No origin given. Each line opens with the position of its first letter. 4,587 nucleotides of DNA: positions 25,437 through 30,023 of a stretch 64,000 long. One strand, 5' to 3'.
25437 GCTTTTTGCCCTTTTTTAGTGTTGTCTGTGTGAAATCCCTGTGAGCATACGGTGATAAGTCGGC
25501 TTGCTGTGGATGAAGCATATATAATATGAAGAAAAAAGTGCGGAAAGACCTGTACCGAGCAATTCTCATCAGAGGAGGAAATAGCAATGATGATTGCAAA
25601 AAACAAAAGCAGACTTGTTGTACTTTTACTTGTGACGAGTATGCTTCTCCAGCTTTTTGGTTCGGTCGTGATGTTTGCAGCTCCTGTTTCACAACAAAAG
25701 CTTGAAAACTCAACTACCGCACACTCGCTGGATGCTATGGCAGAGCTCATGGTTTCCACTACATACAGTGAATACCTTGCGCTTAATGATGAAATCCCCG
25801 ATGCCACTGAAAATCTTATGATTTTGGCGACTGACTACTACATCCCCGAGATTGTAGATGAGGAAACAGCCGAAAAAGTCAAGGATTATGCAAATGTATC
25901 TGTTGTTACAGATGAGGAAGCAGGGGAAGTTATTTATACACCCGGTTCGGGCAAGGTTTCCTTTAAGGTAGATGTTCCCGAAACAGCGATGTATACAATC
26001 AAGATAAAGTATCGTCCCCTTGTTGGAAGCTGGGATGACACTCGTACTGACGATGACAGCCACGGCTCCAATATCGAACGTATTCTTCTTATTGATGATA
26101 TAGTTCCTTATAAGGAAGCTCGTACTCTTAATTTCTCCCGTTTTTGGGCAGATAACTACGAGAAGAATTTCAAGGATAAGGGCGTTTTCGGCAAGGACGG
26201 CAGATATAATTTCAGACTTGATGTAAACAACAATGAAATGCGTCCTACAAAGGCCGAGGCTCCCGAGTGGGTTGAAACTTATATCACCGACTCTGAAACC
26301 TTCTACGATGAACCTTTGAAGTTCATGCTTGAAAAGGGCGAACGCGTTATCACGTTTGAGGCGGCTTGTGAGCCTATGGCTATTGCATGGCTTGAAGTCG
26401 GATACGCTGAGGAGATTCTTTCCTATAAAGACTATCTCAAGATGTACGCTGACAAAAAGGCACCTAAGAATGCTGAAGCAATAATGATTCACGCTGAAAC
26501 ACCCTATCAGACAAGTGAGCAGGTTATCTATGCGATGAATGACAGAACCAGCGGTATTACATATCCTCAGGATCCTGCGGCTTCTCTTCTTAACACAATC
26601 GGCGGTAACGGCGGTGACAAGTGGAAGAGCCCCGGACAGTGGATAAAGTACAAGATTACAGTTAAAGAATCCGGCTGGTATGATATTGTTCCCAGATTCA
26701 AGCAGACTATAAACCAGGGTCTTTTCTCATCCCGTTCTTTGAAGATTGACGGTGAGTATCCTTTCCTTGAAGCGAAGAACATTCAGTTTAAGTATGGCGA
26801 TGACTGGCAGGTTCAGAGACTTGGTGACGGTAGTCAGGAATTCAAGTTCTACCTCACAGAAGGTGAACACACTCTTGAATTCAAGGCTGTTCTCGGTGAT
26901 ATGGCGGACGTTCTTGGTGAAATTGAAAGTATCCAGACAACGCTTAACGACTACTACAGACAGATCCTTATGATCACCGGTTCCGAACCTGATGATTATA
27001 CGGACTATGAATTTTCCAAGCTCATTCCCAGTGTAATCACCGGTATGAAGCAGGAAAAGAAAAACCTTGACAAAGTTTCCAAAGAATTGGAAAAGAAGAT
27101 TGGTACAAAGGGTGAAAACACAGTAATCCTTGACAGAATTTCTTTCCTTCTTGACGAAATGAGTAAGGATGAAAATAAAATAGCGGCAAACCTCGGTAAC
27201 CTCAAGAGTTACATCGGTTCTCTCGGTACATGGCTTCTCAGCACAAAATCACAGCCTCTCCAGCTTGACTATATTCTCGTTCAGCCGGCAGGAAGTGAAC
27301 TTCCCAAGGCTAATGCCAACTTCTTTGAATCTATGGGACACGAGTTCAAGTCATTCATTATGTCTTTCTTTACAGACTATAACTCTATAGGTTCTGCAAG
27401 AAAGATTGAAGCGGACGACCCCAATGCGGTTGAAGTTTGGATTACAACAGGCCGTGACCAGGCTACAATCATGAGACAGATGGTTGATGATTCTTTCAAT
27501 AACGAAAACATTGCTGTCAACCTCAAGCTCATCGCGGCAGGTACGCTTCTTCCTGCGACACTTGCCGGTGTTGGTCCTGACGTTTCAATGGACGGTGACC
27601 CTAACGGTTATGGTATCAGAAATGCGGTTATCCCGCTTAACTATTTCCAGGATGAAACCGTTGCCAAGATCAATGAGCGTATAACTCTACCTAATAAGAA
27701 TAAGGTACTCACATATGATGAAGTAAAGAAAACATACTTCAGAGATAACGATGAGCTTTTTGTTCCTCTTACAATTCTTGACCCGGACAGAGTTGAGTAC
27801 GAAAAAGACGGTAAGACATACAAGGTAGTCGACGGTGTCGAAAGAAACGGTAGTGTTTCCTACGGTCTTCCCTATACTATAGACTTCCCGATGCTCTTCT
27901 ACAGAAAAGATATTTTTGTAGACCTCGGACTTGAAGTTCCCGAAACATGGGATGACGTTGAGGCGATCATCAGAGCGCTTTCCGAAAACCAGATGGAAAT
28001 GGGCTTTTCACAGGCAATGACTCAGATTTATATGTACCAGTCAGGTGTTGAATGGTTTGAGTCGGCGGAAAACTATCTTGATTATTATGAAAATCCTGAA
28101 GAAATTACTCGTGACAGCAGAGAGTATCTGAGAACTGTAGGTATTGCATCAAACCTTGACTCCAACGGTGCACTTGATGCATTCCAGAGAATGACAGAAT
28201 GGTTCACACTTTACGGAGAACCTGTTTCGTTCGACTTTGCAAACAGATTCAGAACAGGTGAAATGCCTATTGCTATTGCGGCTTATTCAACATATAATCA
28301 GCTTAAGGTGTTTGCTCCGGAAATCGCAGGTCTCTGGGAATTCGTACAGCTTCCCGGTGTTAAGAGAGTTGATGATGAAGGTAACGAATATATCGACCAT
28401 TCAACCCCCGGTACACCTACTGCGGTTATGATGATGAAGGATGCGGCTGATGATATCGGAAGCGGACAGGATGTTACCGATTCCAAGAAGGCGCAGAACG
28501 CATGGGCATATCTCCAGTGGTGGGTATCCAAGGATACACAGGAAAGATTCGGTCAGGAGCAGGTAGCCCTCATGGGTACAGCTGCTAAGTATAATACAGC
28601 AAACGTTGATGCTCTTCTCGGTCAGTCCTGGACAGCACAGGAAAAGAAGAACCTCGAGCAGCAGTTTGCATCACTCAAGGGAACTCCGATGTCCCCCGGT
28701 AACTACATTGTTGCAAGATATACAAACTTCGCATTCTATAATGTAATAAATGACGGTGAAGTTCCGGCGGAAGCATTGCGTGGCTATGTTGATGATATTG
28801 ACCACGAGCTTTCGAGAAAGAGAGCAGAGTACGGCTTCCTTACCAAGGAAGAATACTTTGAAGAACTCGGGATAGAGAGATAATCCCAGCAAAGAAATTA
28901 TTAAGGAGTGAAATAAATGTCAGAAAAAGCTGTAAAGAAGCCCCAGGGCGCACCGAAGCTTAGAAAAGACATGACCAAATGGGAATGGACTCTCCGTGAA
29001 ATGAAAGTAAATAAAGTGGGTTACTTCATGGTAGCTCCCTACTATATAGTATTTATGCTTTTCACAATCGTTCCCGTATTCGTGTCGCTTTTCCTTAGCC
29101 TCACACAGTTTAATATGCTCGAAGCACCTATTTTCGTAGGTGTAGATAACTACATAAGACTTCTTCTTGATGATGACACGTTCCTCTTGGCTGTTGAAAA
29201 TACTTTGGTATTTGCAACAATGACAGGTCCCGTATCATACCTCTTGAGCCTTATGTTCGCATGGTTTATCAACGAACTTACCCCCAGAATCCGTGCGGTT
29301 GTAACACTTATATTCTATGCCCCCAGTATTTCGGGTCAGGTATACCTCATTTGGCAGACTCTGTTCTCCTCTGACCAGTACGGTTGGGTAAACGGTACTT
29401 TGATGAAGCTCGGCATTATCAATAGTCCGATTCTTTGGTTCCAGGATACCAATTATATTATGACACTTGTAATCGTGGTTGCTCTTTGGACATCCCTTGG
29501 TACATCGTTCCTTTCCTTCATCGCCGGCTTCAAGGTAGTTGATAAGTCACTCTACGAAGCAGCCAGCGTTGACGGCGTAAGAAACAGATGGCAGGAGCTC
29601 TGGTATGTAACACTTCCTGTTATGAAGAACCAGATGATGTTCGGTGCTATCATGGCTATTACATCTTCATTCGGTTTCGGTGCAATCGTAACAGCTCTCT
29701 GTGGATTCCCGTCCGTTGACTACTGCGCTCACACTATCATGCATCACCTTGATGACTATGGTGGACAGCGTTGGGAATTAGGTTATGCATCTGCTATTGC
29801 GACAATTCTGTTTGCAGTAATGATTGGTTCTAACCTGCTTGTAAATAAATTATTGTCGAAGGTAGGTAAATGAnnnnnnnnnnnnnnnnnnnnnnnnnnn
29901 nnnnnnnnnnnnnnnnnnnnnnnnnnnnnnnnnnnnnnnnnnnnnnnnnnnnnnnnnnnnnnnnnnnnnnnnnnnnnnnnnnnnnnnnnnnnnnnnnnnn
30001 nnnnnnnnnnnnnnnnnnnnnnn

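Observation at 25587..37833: Seven-gene operon combining one giant SBP, two permease pairs, an NHL-propeller/YIP1 fusion and a DUF5696-like exoprotein, with no ATPase or regulator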

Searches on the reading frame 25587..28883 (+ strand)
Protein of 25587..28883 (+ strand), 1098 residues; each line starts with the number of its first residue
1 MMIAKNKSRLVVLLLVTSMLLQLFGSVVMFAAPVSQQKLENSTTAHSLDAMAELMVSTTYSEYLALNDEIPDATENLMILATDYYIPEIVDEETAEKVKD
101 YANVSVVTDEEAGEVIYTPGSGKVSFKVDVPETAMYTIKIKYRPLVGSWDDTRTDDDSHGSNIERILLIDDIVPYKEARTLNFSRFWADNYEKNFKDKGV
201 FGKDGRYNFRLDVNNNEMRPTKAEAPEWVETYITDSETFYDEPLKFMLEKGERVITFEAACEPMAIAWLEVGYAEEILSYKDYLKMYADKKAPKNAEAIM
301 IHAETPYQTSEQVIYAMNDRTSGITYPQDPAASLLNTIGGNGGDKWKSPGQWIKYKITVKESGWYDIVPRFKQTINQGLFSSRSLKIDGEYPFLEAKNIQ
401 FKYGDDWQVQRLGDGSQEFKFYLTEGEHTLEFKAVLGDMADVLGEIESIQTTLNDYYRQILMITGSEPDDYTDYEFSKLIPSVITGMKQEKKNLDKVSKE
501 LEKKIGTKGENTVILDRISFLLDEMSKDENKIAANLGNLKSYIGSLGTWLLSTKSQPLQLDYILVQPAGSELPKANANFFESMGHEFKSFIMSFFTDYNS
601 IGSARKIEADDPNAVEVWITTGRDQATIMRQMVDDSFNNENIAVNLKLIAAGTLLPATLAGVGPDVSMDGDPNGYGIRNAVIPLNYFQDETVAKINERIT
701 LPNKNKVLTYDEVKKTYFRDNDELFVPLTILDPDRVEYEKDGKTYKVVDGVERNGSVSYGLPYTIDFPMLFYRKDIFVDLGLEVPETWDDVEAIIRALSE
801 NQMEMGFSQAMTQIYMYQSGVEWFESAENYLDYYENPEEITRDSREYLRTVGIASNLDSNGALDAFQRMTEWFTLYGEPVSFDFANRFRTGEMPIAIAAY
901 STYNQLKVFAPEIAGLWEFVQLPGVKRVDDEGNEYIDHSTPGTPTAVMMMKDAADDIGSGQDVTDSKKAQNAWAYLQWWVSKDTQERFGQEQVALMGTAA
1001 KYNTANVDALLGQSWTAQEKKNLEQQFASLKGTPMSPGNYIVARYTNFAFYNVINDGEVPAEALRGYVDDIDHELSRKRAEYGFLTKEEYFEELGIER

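Call 3: search_protein_families(library=pfam, proteins=[window:25587-28883:+], max_evalue=0.01)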
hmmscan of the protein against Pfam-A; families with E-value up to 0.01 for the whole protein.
window:25587-28883:+ (1098 aa): 0 families

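Call 4: search_protein_families(library=ncbifam, proteins=[window:25587-28883:+], max_evalue=0.01)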
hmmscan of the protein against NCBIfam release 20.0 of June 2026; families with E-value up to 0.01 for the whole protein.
window:25587-28883:+ (1098 aa): 1 family
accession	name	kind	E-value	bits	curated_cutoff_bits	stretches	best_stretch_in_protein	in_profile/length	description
NF053763.1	ABCarbgalBndGanS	equivalog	0.0091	14.8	700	0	758-819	138-196/420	galactooligosaccharide ABC transporter substrate-binding protein GanS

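Call 23: find_homologous_proteins(query=window:25587-28883:+, max_evalue=0.00001)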
Query window:25587-28883:+ (1098 aa): 436 proteins with E <= 0.00001 among 8000 candidates; the best 120 are listed.
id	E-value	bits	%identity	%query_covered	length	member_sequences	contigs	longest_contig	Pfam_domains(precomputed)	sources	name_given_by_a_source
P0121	0.0e+0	2501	100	100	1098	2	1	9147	-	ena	-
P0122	0.0e+0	2260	89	100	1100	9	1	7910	-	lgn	-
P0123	0.0e+0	2217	87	100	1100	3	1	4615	-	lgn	-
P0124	0.0e+0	2190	86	100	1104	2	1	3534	-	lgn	-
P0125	0.0e+0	2139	84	100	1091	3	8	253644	PF13416.12,PF01547.31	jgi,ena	-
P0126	0.0e+0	2084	83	100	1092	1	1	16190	-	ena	-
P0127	0.0e+0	2065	81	100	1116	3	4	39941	-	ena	-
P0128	0.0e+0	2009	79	100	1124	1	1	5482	PF13416.12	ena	-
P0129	0.0e+0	2005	80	100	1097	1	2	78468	-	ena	-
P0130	0.0e+0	1956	78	100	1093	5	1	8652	-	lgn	-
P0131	0.0e+0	1939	77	100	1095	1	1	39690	-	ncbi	-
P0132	0.0e+0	1938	77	100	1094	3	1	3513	-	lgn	-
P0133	0.0e+0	1925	75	100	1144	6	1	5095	PF01547.31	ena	-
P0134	0.0e+0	1877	75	100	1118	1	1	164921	-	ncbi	-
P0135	0.0e+0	1808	74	100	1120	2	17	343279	-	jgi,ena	-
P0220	1.7e-270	919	44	100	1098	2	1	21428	PF01547.31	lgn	-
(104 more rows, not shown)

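Call 27: search_solved_structures(query=A3, max_evalue=0.1, show_alignments=0)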
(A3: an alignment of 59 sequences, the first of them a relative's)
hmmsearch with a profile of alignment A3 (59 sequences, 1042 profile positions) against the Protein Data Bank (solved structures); distinct sequences matched with E-value up to 0.1: 53.
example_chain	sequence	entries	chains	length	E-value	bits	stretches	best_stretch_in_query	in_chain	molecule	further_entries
5ysb_A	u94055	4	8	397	1e-11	46.7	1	589-820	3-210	Lin1841 protein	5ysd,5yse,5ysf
2hfb_A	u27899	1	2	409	2e-08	35.8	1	654-763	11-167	Sugar ABC transporter, sugar-binding protein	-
6pql_A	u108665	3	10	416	6.5e-08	34.1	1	679-762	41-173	ABC transporter sugar-binding protein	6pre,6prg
2heu_A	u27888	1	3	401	6.7e-08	34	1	680-763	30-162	Sugar ABC transporter, sugar-binding protein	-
2hq0_A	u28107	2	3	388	6.9e-08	34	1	680-763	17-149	Sugar ABC transporter, sugar-binding protein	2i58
9lff_A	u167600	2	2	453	2.9e-06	28.6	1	694-796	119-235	SN-glycerol-3-phophate ABC transporter, periplasmic SN-glycerol-3-phosphate-binding protei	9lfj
3uor_A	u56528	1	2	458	7.3e-06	27.3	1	715-762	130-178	ABC transporter sugar binding protein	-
7ehp_A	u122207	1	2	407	2.3e-05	25.6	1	718-758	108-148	chitin oligosaccahride binding protein NagB1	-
1eu8_A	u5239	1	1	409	0.0001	23.5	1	709-763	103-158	TREHALOSE/MALTOSE BINDING PROTEIN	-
7c1b_A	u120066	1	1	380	0.00017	22.8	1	687-762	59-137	Sugar ABC transporter, periplasmic sugar-binding protein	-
7c0o_A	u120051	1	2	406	0.00021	22.5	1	692-762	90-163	Sugar ABC transporter, periplasmic sugar-binding protein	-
7c0v_A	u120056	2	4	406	0.00022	22.4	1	692-762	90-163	Sugar ABC transporter, periplasmic sugar-binding protein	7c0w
7c16_A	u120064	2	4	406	0.00022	22.4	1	692-762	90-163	Sugar ABC transporter, periplasmic sugar-binding protein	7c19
7c14_A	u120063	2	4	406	0.00022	22.4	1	692-762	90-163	Sugar ABC transporter, periplasmic sugar-binding protein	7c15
7c0f_A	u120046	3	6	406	0.00022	22.4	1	692-762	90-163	Sugar ABC transporter, periplasmic sugar-binding protein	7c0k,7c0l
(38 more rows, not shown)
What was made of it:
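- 25587..28883 (+): g1, giant membrane-tethered solute-binding protein. N-terminal hydrophobic helix with no lipobox Cys; two beta-sandwich domains (about aa 75-272 and 299-435); helical bundle (437-554); MalE-type SBP domain (559-1098). The family profile against PDB sequences hits Lin1841 SBP at 1e-11 (call 27).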

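Call 42: predict_structure(alignment_id=A3)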
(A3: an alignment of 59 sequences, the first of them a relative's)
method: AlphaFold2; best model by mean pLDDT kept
length: 1098 residues; sequences in the alignment: 59
mean_pLDDT: 85.1   pTM: 0.82
mean pLDDT of the five models: 85.1, 82.7, 81.5, 81.1, 79.5
residues with pLDDT >= 90: 479; 70-90: 518; 50-70: 70; < 50: 31
segments of 3 or more residues with pLDDT < 50: 1-8, 20-33, 194-198
pLDDT, mean of each block of 10 residues (from residue 1): 45 58 33 58 86 78 91 93 86 76 87 90 92 95 81 63 88 86 89 55 69 78 88 91 93 93 93 93 93 87 89 69 69 75 72 93 94 75 93 94 87 92 95 92 89 89 86 87 92 92 81 88 91 89 86 86 92 83 77 65 70 85 80 83 83 75 85 88 94 90 84 93 92 89 87 92 94 91 92 89 87 92 90 86 85 91 92 83 85 91 85 82 89 90 93 89 92 94 90 77 92 86 92 86 91 90 93 92 90 77
secondary structure, 60 per line:
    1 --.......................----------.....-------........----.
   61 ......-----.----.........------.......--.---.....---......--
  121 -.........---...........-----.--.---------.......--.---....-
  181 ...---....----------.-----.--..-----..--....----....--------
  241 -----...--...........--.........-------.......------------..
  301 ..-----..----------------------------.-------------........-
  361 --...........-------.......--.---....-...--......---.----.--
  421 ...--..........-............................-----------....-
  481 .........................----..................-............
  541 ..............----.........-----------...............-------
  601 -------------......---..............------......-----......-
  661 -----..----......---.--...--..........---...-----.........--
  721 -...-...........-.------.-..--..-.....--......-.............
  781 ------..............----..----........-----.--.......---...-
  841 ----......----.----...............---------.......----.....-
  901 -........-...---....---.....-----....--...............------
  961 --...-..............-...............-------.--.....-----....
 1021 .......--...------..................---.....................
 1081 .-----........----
elements in order (helices of 4 or more, strands of 3 or more residues): H3-25 H36-40 H48-55 H60-66 E77-80 H92-98 E105-109 E113-118 E122-130 E134-144 E163-169 H176-179 E181-183 E187-190 E221-224 E229-232 E246-248 E251-261 E264-272 H280-286 E299-302 E352-359 E363-373 E381-387 H394-397 E399-401 E404-409 E421-423 E426-435 H437-464 H476-479 H481-505 H510-527 H529-554 E559-567 H579-593 E614-619 H623-636 E643-648 H654-659 H672-677 H689-698 H710-718 E729-736 E754-758 E761-766 E768-773 H774-780 H788-800 H811-818 H827-833 H845-850 H860-874 H884-890 E895-899 H902-909 E917-920 E924-928 E934-937 E940-950 H951-954 H967-980 H982-996 H1007-1011 H1017-1027 E1030-1032 H1039-1056 H1060-1081 H1087-1094
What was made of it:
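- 25587..28883 (+): AF2 model with pLDDT 85 (call 42).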

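Call 46: fold_search(model_id=the predicted structure, library=pdb)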
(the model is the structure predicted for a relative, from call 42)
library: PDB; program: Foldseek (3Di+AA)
matches with E <= 10: 1419; with E <= 0.001: 910
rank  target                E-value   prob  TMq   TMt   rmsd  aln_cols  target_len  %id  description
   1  3uor_A                3.2e-16  1.00  0.29  0.74   6.3       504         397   16  The structure of the sugar-binding protein MalE from the phytopathogen Xanthomonas citri (released 2011-12-14)
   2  5ci5_B                1.1e-15  1.00  0.26  0.66   6.2       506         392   15  Crystal Structure of an ABC transporter Solute Binding Protein from Thermotoga Lettingae TMO (Tlet_1705, TARGET EFI-51 (released 2015-07-22)
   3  7c19_A                5.5e-15  1.00  0.26  0.65   7.1       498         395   15  Crystal structure of a dinucleotide-binding protein (Y224A/Y246A) of ABC transporter endogenously bound to uridylyl-3' (released 2021-03-10)
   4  5yse_A                7.9e-15  1.00  0.28  0.70   6.5       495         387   16  Crystal structure of beta-1,2-glucooligosaccharide binding protein in complex with sophorotetraose (released 2018-05-02)
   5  5ci5_A                9.3e-15  1.00  0.26  0.65   6.0       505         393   15  Crystal Structure of an ABC transporter Solute Binding Protein from Thermotoga Lettingae TMO (Tlet_1705, TARGET EFI-51 (released 2015-07-22)
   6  5f7v_A                1.0e-14  1.00  0.26  0.66   8.0       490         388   16  ABC substrate-binding protein Lmo0181 from Listeria monocytogenes in complex with cycloalternan (released 2016-09-07)
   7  7c0v_B                1.5e-14  1.00  0.27  0.68   5.6       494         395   15  Crystal structure of a dinucleotide-binding protein (Y224A) of ABC transporter endogenously bound to uridylyl-3'-5'-ph (released 2021-03-10)
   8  7c0x_A                1.6e-14  1.00  0.27  0.68   5.5       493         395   15  Crystal structure of a dinucleotide-binding protein (T240A) of ABC transporter endogenously bound to uridylyl-3'-5'-ph (released 2021-03-10)
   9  5ysf_A                2.2e-14  1.00  0.28  0.72   5.6       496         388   16  Crystal structure of beta-1,2-glucooligosaccharide binding protein in complex with sophoropentaose (released 2018-05-02)
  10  7c0v_A                2.2e-14  1.00  0.27  0.69   5.3       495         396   15  Crystal structure of a dinucleotide-binding protein (Y224A) of ABC transporter endogenously bound to uridylyl-3'-5'-ph (released 2021-03-10)
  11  7c0k_A                2.2e-14  1.00  0.27  0.68   5.4       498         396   14  Crystal structure of a dinucleotide-binding protein of ABC transporter endogenously bound to uridylyl-3'-5'-phospho-gu (released 2021-03-10)
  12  8art_B                2.3e-14  1.00  0.26  0.64   7.0       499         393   14  ABC transporter binding protein MalE from Streptomyces scabiei in complex with maltose (released 2023-08-30)
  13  5ysb_A                2.5e-14  1.00  0.29  0.76   5.5       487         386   16  Crystal structure of beta-1,2-glucooligosaccharide binding protein in ligand-free form (released 2018-05-02)
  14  5yse_B                2.8e-14  1.00  0.28  0.71   6.4       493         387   16  Crystal structure of beta-1,2-glucooligosaccharide binding protein in complex with sophorotetraose (released 2018-05-02)
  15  7c16_A                3.0e-14  1.00  0.27  0.69   5.4       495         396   16  Crystal structure of a dinucleotide-binding protein (Y224A/Y246A) of ABC transporter endogenously bound to uridylyl-3' (released 2021-03-10)
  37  5ysb_B                1.5e-13  1.00  0.29  0.76   4.9       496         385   16  Crystal structure of beta-1,2-glucooligosaccharide binding protein in ligand-free form (released 2018-05-02)
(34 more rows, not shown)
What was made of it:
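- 25587..28883 (+): Foldseek top hits are sugar SBPs 3uor and 5ysb, TM-score normalised to the target (TMt) 0.74-0.76 (call 46).
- On Type I ABC importer, CUT1 carbohydrate uptake family (TC 3.A.1.1): g1 residues 559-1098 have this fold: Foldseek TMt 0.74-0.76 to MalE-type SBPs (call 46), and the family profile hits PDB SBPs at 1e-11 (call 27).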

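Call 62: search_protein_families(library=pfam, alignment_id=A5, max_evalue=0.01)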
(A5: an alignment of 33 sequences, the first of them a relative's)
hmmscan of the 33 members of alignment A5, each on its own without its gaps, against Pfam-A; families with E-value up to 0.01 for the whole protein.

A. member 1, P0121 (1098 aa): 0 families

B. families by the number of members that match (of 33 scanned): 8 families
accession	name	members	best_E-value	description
PF13416.11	SBP_bac_8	19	2.2e-18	Bacterial extracellular solute-binding protein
PF01547.30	SBP_bac_1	16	3.6e-21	Bacterial extracellular solute-binding protein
PF25275.1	Golvesin_C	6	0.00014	Golvesin C-terminal domain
PF16990.11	CBM_35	3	1.5e-06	Carbohydrate binding module (family 35)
PF09394.16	Inhibitor_I42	2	0.0071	Chagasin family peptidase inhibitor I42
PF13531.11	SBP_bac_11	1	0.00078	Bacterial extracellular solute-binding protein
PF23265.1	Ig-like_KY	1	0.0059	KY-like, immunoglobulin-like domain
PF18252.6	Cu_bind_CorA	1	0.0077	Copper(I)-binding protein CorA-like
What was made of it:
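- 25587..28883 (+): Among homologues, 19 of 33 hit SBP_bac_8, 16 of 33 SBP_bac_1, 3 CBM_35 and 6 Golvesin_C (call 62).
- On Type I ABC importer, CUT1 carbohydrate uptake family (TC 3.A.1.1): Of 33 homologues, 19 and 16 hit SBP_bac_8 and SBP_bac_1 (call 62). g1 itself has no Pfam hit (call 3).
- Checked: Its SBP nature is shown by a family profile against PDB sequences (call 27), by its fold (call 46) and by its homologues (calls 23, 62).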

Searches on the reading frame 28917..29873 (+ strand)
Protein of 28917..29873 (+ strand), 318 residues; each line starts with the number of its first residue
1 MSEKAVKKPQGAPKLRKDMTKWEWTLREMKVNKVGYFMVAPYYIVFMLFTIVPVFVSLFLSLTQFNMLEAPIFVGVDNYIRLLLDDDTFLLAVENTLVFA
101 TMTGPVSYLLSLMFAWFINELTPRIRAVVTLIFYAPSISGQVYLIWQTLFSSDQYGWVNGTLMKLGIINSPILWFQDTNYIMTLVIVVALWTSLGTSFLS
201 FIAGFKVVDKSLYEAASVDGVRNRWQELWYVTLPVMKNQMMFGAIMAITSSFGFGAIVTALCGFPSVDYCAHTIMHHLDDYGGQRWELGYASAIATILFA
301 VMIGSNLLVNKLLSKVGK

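Call 3: search_protein_families(library=pfam, proteins=[window:28917-29873:+], max_evalue=0.01)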
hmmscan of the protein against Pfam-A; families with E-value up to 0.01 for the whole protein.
window:28917-29873:+ (318 aa): 1 family
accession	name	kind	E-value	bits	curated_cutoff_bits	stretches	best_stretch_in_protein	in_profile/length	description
PF00528.27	BPD_transp_1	-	4.2e-07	30.3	26.4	1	109-308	35-174/184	Binding-protein-dependent transport system inner membrane component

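Call 4: search_protein_families(library=ncbifam, proteins=[window:28917-29873:+], max_evalue=0.01)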
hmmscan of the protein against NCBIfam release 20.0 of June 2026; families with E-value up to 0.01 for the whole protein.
window:28917-29873:+ (318 aa): 10 families
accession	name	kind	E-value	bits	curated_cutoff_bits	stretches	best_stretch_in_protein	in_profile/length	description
NF007852.0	PRK10561.1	equivalog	3.4e-15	56.7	335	1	31-303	10-278/295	sn-glycerol-3-phosphate ABC transporter permease UgpA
NF040931.1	ABC_arch_GlcT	equivalog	6.7e-14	52.2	360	1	44-299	6-257/278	glucose ABC transporter permease GlcT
NF007044.0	PRK09497.1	equivalog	6.5e-13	48.8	348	1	37-315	13-280/285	spermidine/putrescine ABC transporter permease PotB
NF007963.0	PRK10683.1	equivalog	3.1e-08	33.4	489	1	37-307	43-303/317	putrescine ABC transporter permease PotH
NF008232.0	PRK10999.1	equivalog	8.9e-08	31.3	392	1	72-315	263-516/520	maltose ABC transporter permease MalF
TIGR02140.1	permease_CysW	equivalog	2.4e-06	27.2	329.1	1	47-293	4-238/261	sulfate ABC transporter permease subunit CysW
TIGR01581.1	Mo_ABC_porter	hypoth_equivalog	0.0001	21.9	210.3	1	180-259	101-180/225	ABC transporter permease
TIGR00969.1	3a0106s02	subfamily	0.0001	21.9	240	1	48-304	19-261/272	sulfate ABC transporter permease subunit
TIGR02141.1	modB_ABC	equivalog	0.00052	19.7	182.6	1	97-266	4-164/208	molybdate ABC transporter permease subunit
NF006939.0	PRK09421.1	equivalog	0.0014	18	262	1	93-287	12-198/230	molybdate ABC transporter permease subunit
